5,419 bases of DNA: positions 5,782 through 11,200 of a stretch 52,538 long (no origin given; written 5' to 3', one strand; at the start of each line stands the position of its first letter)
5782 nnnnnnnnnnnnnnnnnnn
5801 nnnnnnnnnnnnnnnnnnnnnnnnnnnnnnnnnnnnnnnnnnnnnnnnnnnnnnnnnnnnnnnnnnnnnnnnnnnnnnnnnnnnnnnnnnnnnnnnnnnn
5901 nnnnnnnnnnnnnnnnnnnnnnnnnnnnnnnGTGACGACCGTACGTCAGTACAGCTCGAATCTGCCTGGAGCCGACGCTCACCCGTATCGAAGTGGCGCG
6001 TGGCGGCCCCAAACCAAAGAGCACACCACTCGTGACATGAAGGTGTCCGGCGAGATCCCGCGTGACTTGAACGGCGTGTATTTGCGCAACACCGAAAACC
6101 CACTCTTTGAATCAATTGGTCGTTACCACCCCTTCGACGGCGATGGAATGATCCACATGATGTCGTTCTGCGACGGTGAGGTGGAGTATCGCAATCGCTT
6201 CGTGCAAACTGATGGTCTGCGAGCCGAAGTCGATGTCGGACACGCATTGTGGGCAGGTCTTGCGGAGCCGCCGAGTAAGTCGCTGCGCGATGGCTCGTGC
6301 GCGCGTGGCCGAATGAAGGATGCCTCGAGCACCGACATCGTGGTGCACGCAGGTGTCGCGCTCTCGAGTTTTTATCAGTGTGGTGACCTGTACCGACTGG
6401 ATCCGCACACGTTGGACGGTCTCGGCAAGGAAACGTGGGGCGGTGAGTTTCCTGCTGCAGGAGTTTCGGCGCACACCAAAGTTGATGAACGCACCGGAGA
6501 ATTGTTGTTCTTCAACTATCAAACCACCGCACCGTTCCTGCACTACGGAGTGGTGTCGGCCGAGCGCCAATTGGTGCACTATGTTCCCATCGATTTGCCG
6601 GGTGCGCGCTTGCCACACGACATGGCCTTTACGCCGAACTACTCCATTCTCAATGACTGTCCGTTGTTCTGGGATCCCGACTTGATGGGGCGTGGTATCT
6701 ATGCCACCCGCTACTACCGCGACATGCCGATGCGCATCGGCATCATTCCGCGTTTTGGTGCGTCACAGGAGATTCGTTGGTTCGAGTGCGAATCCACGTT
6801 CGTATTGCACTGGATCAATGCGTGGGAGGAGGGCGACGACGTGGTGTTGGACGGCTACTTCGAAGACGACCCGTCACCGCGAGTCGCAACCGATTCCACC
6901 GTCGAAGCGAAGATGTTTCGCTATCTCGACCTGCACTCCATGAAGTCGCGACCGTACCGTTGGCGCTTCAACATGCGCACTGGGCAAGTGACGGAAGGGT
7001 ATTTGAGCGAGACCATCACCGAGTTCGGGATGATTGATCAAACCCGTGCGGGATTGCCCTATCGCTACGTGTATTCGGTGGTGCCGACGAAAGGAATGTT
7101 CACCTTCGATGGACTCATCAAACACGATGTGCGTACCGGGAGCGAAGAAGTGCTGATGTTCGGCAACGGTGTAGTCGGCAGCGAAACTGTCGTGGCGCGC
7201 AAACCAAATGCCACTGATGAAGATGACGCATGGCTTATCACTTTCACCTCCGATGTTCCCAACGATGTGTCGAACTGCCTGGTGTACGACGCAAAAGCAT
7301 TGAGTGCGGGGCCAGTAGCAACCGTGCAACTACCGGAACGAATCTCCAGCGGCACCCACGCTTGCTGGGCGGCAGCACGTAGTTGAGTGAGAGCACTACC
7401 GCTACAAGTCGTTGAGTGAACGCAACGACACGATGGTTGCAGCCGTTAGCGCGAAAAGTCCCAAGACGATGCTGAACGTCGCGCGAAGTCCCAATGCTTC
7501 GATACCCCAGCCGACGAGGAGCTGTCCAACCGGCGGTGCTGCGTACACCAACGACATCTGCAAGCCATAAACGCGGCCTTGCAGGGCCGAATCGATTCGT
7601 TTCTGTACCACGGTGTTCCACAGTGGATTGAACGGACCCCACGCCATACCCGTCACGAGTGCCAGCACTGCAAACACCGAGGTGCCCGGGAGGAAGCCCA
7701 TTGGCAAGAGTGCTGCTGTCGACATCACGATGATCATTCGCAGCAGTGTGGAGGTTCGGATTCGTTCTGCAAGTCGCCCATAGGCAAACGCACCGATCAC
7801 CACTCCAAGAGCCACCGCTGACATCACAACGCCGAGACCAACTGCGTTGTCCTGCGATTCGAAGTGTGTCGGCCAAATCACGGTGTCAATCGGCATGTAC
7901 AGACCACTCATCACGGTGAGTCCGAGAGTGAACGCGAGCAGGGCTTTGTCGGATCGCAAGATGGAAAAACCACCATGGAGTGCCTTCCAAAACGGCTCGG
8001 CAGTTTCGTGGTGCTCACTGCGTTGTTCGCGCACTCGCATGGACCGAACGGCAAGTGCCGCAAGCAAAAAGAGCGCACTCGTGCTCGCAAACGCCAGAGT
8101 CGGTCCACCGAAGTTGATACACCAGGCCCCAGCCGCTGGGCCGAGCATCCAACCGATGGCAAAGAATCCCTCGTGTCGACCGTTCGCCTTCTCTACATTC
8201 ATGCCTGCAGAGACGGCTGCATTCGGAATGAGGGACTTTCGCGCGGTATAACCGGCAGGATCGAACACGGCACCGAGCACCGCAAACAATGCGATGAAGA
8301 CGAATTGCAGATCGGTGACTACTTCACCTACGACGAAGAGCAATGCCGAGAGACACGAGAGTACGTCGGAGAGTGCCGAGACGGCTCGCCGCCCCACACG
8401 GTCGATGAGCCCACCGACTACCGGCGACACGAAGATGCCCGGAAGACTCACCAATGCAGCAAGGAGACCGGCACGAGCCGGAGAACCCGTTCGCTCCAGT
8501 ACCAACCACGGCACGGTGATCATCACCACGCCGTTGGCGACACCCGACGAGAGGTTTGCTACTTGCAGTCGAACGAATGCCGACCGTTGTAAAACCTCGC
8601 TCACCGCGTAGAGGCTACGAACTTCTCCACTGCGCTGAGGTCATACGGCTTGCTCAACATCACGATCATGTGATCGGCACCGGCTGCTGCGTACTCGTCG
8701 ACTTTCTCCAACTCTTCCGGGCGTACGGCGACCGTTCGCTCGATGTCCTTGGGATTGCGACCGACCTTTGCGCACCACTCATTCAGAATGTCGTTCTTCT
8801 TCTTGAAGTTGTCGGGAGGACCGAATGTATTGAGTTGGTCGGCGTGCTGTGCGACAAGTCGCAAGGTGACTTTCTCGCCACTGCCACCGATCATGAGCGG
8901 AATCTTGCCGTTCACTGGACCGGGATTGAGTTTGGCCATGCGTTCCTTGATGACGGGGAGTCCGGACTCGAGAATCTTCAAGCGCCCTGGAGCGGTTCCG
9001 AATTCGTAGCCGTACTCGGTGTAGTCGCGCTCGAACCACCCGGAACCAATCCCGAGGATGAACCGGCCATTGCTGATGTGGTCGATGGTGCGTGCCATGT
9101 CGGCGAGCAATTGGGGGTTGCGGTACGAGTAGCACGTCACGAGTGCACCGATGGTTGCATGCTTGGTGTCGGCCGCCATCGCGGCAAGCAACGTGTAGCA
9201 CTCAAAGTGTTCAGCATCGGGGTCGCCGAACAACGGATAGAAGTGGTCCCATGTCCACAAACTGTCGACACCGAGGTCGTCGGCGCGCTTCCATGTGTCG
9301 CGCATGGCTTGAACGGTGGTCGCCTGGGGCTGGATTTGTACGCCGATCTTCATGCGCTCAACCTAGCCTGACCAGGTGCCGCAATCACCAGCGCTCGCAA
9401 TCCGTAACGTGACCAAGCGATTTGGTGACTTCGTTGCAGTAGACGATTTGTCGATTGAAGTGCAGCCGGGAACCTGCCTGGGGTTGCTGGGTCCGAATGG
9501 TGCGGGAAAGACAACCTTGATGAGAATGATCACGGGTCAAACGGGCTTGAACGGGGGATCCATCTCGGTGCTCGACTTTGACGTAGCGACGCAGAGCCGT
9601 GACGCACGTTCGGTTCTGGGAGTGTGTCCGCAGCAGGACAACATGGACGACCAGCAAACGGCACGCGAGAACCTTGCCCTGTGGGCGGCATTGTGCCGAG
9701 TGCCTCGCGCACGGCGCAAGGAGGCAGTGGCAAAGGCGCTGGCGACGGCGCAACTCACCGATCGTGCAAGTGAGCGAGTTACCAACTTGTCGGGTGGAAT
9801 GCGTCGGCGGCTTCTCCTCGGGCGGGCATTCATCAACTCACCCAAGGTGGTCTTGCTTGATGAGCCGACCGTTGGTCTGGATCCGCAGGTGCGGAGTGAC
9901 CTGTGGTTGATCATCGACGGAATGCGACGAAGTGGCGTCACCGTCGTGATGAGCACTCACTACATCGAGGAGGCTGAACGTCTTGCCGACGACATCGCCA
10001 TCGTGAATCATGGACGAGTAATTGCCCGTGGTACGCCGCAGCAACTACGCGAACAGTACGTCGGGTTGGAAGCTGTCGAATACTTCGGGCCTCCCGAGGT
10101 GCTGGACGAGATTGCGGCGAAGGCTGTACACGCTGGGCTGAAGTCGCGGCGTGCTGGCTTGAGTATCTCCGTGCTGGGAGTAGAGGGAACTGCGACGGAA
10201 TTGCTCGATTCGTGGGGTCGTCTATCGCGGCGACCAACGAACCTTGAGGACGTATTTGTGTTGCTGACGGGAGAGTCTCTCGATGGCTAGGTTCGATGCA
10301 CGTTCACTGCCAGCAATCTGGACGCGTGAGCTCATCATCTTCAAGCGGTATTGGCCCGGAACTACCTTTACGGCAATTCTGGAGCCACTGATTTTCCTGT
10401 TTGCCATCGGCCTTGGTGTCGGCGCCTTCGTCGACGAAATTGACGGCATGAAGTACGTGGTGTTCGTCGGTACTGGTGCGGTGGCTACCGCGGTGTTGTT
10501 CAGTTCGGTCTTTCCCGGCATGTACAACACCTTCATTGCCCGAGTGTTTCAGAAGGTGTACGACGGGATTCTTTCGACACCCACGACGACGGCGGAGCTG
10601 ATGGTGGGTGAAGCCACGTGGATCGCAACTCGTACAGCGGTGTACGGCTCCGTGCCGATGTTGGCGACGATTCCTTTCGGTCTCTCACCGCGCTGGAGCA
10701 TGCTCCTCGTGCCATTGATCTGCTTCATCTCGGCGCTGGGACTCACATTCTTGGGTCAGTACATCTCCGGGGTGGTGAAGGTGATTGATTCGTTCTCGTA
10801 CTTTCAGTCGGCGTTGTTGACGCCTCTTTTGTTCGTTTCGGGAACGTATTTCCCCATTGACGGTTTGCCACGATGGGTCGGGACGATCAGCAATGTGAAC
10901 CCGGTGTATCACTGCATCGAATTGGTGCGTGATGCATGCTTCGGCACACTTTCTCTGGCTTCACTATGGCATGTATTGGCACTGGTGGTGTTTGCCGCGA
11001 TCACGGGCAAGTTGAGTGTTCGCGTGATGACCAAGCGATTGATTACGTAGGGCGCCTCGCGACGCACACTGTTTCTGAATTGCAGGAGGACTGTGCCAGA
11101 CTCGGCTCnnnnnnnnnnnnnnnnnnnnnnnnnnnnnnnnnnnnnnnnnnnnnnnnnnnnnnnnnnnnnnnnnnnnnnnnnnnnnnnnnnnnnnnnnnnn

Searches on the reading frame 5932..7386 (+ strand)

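Call 93: search_protein_families(library=pfam, proteins=[window:5932-7386:+], max_evalue=0.00001)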
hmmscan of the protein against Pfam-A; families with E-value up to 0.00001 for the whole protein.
window:5932-7386:+ (484 aa): 1 family
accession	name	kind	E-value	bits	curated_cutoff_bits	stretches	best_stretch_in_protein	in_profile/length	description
PF03055.21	RPE65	-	2.7e-117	393.1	27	1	25-480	2-468/469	Retinal pigment epithelial membrane protein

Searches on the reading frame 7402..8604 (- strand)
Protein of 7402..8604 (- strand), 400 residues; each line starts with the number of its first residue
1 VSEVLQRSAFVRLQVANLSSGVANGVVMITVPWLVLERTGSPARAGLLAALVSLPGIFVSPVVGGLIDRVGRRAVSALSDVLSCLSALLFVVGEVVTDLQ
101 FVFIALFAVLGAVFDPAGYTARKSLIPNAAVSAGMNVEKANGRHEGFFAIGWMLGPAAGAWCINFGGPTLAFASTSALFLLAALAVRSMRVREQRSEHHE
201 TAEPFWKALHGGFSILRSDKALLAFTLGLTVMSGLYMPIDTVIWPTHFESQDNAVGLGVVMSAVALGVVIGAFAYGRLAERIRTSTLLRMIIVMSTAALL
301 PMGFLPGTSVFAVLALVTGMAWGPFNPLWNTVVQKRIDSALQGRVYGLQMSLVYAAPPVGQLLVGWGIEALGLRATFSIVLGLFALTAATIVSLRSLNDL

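Call 93: search_protein_families(library=pfam, proteins=[window:7402-8604:-], max_evalue=0.00001)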
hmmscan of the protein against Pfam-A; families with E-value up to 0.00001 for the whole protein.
window:7402-8604:- (400 aa): 2 families
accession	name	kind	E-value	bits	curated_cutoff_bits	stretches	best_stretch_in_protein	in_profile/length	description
PF07690.21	MFS_1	-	2.2e-38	132.5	33.4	1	16-357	4-343/347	Major Facilitator Superfamily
PF05977.19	MFS_3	-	1.3e-13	50.8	27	1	5-395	7-392/524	Transmembrane secretion effector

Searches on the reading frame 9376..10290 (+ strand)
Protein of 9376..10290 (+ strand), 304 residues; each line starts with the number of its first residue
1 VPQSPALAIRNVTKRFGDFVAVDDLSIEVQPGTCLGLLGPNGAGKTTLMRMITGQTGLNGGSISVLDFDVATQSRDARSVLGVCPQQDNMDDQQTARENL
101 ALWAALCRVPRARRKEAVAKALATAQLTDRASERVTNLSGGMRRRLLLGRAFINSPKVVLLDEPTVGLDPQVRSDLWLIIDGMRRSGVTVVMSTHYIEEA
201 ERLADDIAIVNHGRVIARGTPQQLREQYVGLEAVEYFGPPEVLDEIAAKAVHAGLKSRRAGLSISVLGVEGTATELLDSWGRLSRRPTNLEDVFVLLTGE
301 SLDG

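Call 93: search_protein_families(library=pfam, proteins=[window:9376-10290:+], max_evalue=0.00001)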
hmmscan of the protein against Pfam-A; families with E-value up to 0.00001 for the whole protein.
window:9376-10290:+ (304 aa): 2 families
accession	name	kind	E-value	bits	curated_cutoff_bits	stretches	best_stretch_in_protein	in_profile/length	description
PF00005.33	ABC_tran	-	1.6e-32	113.4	25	1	23-165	2-136/137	ABC transporter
PF13304.12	AAA_21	-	1.5e-10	42.1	27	0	125-195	225-298/304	AAA domain, putative AbiEii toxin, Type IV TA system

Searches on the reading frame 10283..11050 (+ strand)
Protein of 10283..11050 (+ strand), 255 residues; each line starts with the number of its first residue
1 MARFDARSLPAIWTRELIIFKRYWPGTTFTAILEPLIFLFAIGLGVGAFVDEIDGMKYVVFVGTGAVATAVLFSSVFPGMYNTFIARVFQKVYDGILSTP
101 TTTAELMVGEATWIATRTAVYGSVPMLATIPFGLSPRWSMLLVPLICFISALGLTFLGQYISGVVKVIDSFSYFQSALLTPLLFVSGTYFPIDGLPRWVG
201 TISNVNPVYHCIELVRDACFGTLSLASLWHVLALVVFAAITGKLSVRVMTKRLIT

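Call 93: search_protein_families(library=pfam, proteins=[window:10283-11050:+], max_evalue=0.00001)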
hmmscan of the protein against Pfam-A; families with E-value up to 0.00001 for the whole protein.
window:10283-11050:+ (255 aa): 2 families
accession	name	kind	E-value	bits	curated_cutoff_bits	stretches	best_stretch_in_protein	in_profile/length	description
PF01061.29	ABC2_membrane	-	8.3e-23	81.5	26.9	1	11-218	5-209/211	ABC-2 type transporter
PF12698.13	ABC2_membrane_3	-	2.2e-07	30.7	31.6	1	68-245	167-345/347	ABC-2 family transporter protein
